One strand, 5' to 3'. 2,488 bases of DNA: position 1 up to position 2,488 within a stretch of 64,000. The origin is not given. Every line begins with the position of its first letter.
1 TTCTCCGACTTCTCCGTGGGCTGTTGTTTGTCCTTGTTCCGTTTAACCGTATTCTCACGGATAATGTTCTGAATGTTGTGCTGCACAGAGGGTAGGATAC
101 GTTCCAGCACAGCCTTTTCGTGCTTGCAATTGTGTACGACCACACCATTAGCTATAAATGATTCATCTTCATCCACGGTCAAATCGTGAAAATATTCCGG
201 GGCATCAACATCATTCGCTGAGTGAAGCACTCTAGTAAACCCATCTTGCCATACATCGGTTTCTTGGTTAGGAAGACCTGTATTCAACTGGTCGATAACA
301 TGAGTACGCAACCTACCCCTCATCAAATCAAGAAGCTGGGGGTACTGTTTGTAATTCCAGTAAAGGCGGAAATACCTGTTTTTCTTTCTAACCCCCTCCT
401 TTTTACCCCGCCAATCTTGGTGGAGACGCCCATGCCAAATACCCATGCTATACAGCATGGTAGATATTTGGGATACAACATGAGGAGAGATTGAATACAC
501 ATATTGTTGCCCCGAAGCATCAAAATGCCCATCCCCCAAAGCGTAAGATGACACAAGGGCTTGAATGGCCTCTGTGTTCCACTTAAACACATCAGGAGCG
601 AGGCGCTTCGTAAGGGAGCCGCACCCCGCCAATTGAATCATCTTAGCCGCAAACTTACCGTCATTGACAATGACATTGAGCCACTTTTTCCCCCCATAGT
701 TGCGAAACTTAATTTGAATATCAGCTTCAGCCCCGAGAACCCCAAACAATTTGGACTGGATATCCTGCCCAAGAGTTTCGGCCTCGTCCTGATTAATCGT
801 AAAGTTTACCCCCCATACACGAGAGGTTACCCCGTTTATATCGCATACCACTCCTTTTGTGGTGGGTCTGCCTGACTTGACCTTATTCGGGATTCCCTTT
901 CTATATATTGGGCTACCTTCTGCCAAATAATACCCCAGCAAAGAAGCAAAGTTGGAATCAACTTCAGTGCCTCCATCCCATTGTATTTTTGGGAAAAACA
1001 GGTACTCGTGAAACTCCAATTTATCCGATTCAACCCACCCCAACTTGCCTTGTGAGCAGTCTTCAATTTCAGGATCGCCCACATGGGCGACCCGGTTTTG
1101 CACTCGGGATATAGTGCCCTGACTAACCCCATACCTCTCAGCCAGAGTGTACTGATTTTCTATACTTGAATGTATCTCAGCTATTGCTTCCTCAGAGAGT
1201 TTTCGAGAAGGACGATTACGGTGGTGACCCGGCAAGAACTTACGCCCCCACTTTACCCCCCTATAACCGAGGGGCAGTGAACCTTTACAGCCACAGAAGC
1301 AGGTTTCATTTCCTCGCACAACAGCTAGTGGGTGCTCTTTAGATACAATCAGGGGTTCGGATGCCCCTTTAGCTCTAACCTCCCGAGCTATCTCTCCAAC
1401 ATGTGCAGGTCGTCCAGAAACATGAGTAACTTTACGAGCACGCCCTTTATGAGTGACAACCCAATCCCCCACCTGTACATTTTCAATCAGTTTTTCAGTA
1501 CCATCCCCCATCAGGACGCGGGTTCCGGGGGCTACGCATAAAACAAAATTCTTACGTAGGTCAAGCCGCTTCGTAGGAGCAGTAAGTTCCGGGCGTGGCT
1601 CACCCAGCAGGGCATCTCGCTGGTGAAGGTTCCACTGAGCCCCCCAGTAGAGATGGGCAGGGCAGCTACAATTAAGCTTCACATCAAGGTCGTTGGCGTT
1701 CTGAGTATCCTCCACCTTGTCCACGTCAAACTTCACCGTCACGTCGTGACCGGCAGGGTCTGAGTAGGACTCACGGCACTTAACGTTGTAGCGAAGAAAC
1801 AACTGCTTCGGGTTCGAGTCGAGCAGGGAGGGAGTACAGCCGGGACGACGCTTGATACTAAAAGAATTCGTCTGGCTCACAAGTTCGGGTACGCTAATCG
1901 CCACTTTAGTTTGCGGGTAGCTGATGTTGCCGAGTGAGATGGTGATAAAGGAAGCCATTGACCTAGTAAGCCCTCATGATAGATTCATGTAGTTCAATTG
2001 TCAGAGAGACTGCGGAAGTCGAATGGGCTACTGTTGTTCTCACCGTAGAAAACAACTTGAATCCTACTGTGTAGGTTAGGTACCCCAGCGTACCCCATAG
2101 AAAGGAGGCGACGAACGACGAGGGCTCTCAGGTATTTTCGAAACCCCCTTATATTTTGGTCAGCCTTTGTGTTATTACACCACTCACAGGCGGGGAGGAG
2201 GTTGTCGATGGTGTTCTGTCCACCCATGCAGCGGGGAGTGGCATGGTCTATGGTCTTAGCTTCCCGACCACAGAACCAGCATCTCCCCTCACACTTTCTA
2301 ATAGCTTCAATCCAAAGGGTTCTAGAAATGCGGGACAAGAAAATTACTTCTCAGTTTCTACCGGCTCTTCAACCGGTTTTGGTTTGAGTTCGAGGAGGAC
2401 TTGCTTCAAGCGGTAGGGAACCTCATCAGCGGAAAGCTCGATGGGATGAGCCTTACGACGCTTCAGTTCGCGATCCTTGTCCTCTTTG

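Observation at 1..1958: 470-aa intein with HTH insert and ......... endonuclease, inserted inside a CxC...CxH zinc motif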

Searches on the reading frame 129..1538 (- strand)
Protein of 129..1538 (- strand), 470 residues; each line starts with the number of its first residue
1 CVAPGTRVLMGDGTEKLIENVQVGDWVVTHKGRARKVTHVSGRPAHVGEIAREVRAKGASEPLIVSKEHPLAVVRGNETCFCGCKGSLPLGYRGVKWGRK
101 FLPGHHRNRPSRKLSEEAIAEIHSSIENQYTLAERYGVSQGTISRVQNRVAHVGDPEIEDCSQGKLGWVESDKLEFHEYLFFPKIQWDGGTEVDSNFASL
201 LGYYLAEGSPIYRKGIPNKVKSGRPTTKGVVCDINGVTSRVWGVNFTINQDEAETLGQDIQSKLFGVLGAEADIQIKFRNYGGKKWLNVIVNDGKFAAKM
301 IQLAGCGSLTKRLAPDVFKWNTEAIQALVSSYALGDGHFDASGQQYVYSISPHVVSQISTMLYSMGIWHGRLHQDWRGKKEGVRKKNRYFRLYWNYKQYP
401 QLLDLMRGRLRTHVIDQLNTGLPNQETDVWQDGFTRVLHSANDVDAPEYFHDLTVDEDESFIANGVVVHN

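Call 24: find_homologous_proteins(query=window:129-1538:-, max_evalue=0.001)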
Query seq(470 aa) (470 aa): 15 proteins with E <= 0.001 among 6942 candidates.
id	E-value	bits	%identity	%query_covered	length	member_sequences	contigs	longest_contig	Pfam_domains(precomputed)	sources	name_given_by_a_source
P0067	0.0e+0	1101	100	100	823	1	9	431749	PF05203.22,PF14890.12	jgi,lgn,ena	jgi:hypothetical protein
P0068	6.0e-167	574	55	100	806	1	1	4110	PF05203.22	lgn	-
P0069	2.0e-162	559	57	98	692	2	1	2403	-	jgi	jgi:hypothetical protein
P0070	3.9e-156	539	55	95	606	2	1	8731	PF05203.22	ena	-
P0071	7.6e-149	515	60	65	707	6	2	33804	PF05203.22,PF14890.12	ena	-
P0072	2.8e-138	480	50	98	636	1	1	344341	-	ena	-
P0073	6.1e-107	376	44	100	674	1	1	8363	PF05203.22,PF14890.12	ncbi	-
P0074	1.3e-103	365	43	100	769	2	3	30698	PF05203.22,PF13403.12,PF14890.12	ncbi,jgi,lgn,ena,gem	-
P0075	1.2e-95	339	53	64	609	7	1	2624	-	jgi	jgi:hypothetical protein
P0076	2.6e-86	308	39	100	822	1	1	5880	-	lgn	-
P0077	8.6e-84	300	40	87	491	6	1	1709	PF05203.22,PF13403.12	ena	-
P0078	1.3e-82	296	55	55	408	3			PF05203.22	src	-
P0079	9.4e-65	237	34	65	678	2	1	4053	PF05203.22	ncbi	-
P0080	1.9e-12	65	23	64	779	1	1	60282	PF14890.12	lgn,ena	-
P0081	3.5e-5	41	43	15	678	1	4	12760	PF05203.22,PF14890.12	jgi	jgi:hypothetical protein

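Call 34: find_encoding_contigs(protein=P0067, flank=10000, max_places=3)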
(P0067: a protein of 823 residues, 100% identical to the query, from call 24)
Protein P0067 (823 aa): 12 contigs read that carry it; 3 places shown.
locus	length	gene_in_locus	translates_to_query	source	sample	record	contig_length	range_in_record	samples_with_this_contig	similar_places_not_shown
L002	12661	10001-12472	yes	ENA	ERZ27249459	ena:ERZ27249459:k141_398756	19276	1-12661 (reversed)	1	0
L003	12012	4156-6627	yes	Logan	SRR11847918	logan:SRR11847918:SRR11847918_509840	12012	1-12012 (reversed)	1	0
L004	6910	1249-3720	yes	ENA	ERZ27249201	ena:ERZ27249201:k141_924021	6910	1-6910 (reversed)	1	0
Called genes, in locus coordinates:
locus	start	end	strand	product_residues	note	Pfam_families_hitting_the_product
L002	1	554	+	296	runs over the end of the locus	-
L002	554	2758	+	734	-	-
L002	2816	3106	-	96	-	-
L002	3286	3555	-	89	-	-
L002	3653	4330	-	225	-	PF01541:GIY-YIG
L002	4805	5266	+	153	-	-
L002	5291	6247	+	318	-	-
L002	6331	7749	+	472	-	-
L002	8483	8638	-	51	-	-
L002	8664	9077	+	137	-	-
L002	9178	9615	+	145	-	-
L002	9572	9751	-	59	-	-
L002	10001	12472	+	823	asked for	PF14890:Intein_splicing, PF05203:Hom_end_hint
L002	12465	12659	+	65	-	?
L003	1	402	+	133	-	?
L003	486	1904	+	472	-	-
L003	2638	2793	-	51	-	-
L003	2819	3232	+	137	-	-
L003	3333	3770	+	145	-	-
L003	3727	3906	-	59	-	-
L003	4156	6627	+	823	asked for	PF14890:Intein_splicing, PF05203:Hom_end_hint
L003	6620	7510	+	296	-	-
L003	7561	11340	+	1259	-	-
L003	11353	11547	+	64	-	-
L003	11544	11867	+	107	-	-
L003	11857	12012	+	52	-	?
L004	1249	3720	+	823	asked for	PF14890:Intein_splicing, PF05203:Hom_end_hint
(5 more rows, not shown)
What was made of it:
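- The identical 823-aa protein was found on 12 contigs, the longest 431,749 bp (calls 24, 34).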

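Call 43: predict_structure(alignment_id=A3)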
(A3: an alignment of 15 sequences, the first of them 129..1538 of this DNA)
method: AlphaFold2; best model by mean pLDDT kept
length: 470 residues; sequences in the alignment: 15
mean_pLDDT: 82.4   pTM: 0.76
mean pLDDT of the five models: 82.4, 81.2, 80.9, 80.5, 79.3
residues with pLDDT >= 90: 196; 70-90: 183; 50-70: 63; < 50: 28
segments of 3 or more residues with pLDDT < 50: 90-97, 107-110, 160-162, 220-224, 376-380
pLDDT, mean of each block of 10 residues (from residue 1): 93 91 95 93 94 86 92 71 57 48 51 73 86 87 72 54 71 81 88 97 96 68 60 87 94 93 96 94 92 96 91 93 95 87 82 90 88 58 58 83 87 82 61 82 94 92 90
secondary structure, 60 per line:
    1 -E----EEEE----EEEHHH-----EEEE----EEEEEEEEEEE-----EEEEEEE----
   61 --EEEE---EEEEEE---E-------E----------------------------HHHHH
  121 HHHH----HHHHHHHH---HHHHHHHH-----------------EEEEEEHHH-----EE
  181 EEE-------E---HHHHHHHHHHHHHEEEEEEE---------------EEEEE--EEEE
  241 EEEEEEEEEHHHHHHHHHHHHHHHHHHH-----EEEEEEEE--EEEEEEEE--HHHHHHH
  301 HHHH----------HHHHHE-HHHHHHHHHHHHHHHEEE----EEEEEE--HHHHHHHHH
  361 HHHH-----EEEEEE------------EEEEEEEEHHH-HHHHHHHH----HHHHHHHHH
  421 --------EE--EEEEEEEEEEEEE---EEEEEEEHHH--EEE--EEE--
elements in order: E7-10 E15-17 E26-29 E34-44 E50-56 E63-66 E70-75 H116-124 H129-136 H140-147 E165-170 E179-183 H195-207 E208-214 E230-234 E237-249 H250-268 E274-281 E284-291 H294-304 H315-319 H322-336 E337-339 E344-349 H352-364 E370-375 E388-395 H400-407 H412-420 E433-445 E449-455 E461-463 E466-468
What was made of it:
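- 1221..1310 (-): Cys-rich accessory module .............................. (CxCGC...GH), a possible small metal-binding element. It is optional among relatives. Model confidence is low, pLDDT about 50 (call 43).
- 1089..1199 (-): Helix-turn-helix accessory module (intein aa 114-150). It is optional among relatives. Three predicted helices at 116-124, 129-136 and 140-147, pLDDT 72-87 (10-residue block means) (call 43).
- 912..950 (-): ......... motif 1, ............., with catalytic Glu207. Predicted helix 195-207 (call 43).
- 525..566 (-): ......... motif 2, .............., with catalytic Asp336. Predicted helix 322-336 (call 43).
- On Helix-turn-helix accessory domain of endonuclease-bearing inteins: Three predicted helices at intein aa 116-147 (call 43).
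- The Cys-rich module is modelled with low confidence (call 43). The endonuclease core is modelled at pLDDT above 90 (call 43).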

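Call 45: fold_search(model_id=the predicted structure, library=pdb)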
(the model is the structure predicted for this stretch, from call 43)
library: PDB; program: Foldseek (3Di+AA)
matches with E <= 10: 818; with E <= 0.001: 62
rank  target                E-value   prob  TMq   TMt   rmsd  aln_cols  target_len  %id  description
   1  1ef0_A                1.6e-15  1.00  0.48  0.52   9.6       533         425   15  CRYSTAL STRUCTURE OF PI-SCEI MINIPRECURSOR (released 2000-06-07)
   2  1vde_A                1.7e-15  1.00  0.49  0.53   9.7       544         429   14  PI-SCEI, A HOMING ENDONUCLEASE WITH PROTEIN SPLICING ACTIVITY (released 1998-04-08)
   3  1vde_B                2.7e-15  1.00  0.50  0.54   8.9       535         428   14  PI-SCEI, A HOMING ENDONUCLEASE WITH PROTEIN SPLICING ACTIVITY (released 1998-04-08)
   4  7qsu                  7.3e-15  1.00  0.53  0.67   6.5       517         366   13  Crystal structure of homing endonuclease-associated TliVMA intein (C1A, d333-339) (released 2022-03-30)
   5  1jva_B                7.1e-14  1.00  0.48  0.52  10.0       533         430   13  CRYSTAL STRUCTURE OF THE VMA1-DERIVED ENDONUCLEASE BEARING THE N AND C EXTEIN PROPEPTIDES (released 2002-08-29)
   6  7qss                  1.6e-13  1.00  0.52  0.56   7.7       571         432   12  Crystal structure of homing endonuclease-associated TliVMA intein (C1A) (released 2022-03-30)
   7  1lws_A                1.7e-13  1.00  0.49  0.54  10.3       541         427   13  Crystal structure of the intein homing endonuclease PI-SceI bound to its recognition sequence (released 2002-09-27)
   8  2cw7                  1.9e-13  1.00  0.46  0.41  28.0       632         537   15  Crystal structure of intein homing endonuclease II (released 2006-04-18)
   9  1dfa                  7.7e-13  1.00  0.47  0.54  10.5       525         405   14  CRYSTAL STRUCTURE OF PI-SCEI IN C2 SPACE GROUP (released 1999-12-08)
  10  1jva_A                9.0e-13  1.00  0.48  0.52   9.8       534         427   14  CRYSTAL STRUCTURE OF THE VMA1-DERIVED ENDONUCLEASE BEARING THE N AND C EXTEIN PROPEPTIDES (released 2002-08-29)
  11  1lwt_A                1.2e-12  1.00  0.47  0.49  10.4       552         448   14  Crystal structure of the intein homing endonuclease PI-SceI bound to its substrate DNA (Ca2+ free) (released 2002-09-27)
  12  1um2_B                1.5e-12  1.00  0.48  0.53   9.9       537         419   14  Crystal Structure of the Vma1-Derived Endonuclease with the Ligated Extein Segment (released 2004-09-22)
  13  1dq3                  1.6e-12  1.00  0.54  0.56   6.6       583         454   11  CRYSTAL STRUCTURE OF AN ARCHAEAL INTEIN-ENCODED HOMING ENDONUCLEASE PI-PFUI (released 2000-07-05)
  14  1um2_A                2.6e-12  1.00  0.49  0.54  10.1       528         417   14  Crystal Structure of the Vma1-Derived Endonuclease with the Ligated Extein Segment (released 2004-09-22)
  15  7qst                  2.9e-11  1.00  0.48  0.60   7.5       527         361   11  Crystal structure of homing endonuclease-associated PhoVMA intein (C1A) (released 2022-03-30)
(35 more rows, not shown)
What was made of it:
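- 129..1538 (-): Complete 470-aa class-1 intein with a nested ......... homing endonuclease. AlphaFold model pLDDT 82.4 with Foldseek match to PI-SceI at E 1.6e-15 (calls 43, 45).
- On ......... homing endonuclease (two-motif, monomeric): Fold matches to I-DmoI, I-OnuI and I-SceI at E 1e-6 to 1e-4 (call 45).
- Checked: An AlphaFold model of the intein (pLDDT 82.4) matches PI-SceI, TliVMA, PI-PfuI and PI-TkoII at E 1e-15 to 1e-12 (calls 43, 45).
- The model matches PI-SceI, TliVMA and PI-PfuI at E about 1e-15, and free-standing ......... enzymes at about 1e-6 (call 45).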

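Call 56: search_protein_families(library=phrogs, proteins=[L003:6620-7510:+, L003:7561-11340:+], max_evalue=0.01)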
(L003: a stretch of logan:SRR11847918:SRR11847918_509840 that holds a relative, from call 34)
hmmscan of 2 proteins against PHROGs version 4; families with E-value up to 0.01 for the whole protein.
L003:6620-7510:+ (296 aa): 0 families

L003:7561-11340:+ (1259 aa): 0 families

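Call 73: search_dna_similar(query=window:129-1538:-, collection=phages, mode=protein, max_evalue=0.001, max_rows=15)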
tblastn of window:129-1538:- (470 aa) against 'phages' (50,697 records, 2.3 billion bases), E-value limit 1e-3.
Records with a match: 1; places in all: 1; records where one place covers at least 80% of the query: 1.
Best place of each record, by identity: <60% 1.
By first word of the organism name: Eggerthella 1.
By host as written in the record: Eggerthella lenta DSM 2243 1.
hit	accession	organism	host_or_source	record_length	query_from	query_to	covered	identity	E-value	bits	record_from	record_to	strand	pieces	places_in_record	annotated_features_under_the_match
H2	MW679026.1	Eggerthella phage LE2-3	Eggerthella lenta DSM 2243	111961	1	470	100%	25.3%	4e-19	97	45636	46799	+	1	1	tRNA synthetase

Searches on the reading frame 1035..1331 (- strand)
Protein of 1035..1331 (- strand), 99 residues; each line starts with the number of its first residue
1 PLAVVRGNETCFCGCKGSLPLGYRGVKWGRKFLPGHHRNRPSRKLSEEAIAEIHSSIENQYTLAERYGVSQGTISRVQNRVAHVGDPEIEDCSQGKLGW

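Call 46: search_solved_structures(query=window:1035-1322:-, max_evalue=10, show_alignments=3)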
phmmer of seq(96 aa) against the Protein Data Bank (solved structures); distinct sequences matched with E-value up to 10: 5.
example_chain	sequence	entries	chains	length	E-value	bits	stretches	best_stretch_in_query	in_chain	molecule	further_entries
1lcc_A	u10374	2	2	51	0.18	15.7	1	58-84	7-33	Lac Repressor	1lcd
1lqc_A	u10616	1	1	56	0.18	15.7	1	58-84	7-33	LAC REPRESSOR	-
2bjc_A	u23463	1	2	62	0.19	15.6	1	58-84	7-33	LACTOSE OPERON REPRESSOR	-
1cjg_A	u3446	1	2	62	0.22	15.4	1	58-84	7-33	PROTEIN (LAC REPRESSOR)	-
1l1m_A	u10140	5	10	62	0.27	15.1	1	58-84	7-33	Lactose operon repressor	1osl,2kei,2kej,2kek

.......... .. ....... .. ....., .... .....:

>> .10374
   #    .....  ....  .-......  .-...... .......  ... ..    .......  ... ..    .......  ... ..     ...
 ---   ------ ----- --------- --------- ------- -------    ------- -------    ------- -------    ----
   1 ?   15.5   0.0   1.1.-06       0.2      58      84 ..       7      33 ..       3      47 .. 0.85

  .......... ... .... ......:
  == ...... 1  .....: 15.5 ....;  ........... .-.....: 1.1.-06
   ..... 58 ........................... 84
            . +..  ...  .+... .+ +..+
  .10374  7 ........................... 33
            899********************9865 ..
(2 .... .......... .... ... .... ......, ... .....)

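Call 70: search_protein_families(library=pfam, proteins=[window:1035-1331:-], max_evalue=10)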
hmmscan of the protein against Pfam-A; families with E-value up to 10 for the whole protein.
seq(99 aa): 6 families
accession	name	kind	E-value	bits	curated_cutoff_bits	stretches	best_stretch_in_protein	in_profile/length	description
PF13551.12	HTH_29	-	0.0096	16.4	28.1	1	53-85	11-40/64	Winged helix-turn helix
PF04545.22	Sigma70_r4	-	0.021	14.7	24.1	1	62-80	25-43/50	Sigma-70, region 4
PF01371.25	Trp_repressor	-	0.023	15.2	27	1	59-84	51-76/88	Trp repressor protein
PF13613.12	HTH_Tnp_4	-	0.043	13.9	27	1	62-80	24-42/53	Helix-turn-helix of DDE superfamily endonuclease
PF01381.28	HTH_3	-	0.14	12.6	23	1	60-77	12-29/55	Helix-turn-helix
PF13542.12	HTH_Tnp_ISL3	-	0.25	11.3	27.4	1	59-81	28-50/51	Helix-turn-helix domain of transposase family ISL3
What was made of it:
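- On Helix-turn-helix accessory domain of endonuclease-bearing inteins: Six sub-threshold Pfam HTH hits on the same residues, best E 0.0096, and the LacI headpiece at E 0.18 (calls 46, 70).
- All HTH hits are below threshold (call 70).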

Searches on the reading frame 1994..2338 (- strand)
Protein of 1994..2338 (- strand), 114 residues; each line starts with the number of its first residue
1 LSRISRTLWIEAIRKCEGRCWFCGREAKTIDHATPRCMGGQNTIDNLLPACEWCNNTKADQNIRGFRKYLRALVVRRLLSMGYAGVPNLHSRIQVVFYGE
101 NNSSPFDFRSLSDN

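Call 37: search_protein_families(library=pfam, proteins=[window:1994-2338:-], max_evalue=1)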
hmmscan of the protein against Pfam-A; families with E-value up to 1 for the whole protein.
window:1994-2338:- (114 aa): 5 families
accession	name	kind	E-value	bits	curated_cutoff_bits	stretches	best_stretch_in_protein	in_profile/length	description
PF14279.12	HNH_5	-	4.6e-08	33.3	27.5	1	20-61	1-46/56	HNH endonuclease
PF01844.29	HNH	-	5e-08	33.4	21.4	1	16-60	1-46/47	HNH endonuclease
PF13395.12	HNH_4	-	0.011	16.1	22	1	29-61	19-51/54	HNH endonuclease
PF13966.11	zf-RVT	-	0.4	11.8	27.5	1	17-37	58-78/85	zinc-binding in reverse transcriptase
PF04055.27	Radical_SAM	-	0.52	10.9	29.5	0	11-34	2-20/166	Radical SAM superfamily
